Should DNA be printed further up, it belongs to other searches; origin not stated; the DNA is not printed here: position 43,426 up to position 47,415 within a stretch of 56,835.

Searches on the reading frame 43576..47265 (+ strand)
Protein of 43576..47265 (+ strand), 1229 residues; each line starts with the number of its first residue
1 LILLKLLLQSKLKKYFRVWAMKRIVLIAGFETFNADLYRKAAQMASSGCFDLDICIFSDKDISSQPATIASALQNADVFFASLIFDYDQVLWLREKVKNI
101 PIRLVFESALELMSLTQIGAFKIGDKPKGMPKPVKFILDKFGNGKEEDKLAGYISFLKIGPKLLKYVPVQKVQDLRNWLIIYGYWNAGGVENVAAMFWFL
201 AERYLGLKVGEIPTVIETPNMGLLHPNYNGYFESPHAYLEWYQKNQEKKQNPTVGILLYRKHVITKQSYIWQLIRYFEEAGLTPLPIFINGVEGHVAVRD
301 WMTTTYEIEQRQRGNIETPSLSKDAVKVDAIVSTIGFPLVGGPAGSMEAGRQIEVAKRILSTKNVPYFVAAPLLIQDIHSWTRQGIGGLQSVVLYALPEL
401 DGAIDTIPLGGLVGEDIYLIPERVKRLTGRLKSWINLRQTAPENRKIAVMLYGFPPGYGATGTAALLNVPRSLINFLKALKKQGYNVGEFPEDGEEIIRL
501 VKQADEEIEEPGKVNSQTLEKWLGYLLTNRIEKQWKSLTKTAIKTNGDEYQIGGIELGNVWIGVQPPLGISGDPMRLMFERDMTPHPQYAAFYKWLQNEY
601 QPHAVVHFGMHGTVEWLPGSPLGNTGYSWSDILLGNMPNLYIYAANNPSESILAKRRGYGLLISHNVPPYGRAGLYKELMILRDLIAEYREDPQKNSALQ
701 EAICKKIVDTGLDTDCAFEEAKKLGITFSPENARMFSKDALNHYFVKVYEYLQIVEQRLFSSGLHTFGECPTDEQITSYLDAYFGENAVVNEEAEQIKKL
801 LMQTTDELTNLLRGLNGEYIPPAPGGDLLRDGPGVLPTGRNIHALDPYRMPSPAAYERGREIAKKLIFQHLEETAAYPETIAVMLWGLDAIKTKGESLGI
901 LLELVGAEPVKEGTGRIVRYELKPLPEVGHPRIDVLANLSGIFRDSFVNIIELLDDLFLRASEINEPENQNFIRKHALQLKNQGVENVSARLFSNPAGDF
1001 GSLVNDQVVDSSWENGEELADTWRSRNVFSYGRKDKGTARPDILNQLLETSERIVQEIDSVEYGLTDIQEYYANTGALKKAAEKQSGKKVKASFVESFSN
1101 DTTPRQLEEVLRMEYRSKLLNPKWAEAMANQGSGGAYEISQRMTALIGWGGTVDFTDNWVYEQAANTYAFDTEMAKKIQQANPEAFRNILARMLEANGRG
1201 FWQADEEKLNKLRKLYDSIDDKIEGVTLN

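Call 17: search_protein_families(library=pfam, proteins=[window:43576-47265:+], max_evalue=0.001)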
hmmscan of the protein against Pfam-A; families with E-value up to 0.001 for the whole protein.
window:43576-47265:+ (1229 aa): 2 families
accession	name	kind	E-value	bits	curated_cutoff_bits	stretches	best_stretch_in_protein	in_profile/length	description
PF02514.21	CobN-Mg_chel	-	0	1091.4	24.5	2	183-784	2-598/1090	CobN/Magnesium Chelatase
PF11965.13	DUF3479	-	3.4e-47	161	27.4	1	23-179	1-159/159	Domain of unknown function (DUF3479)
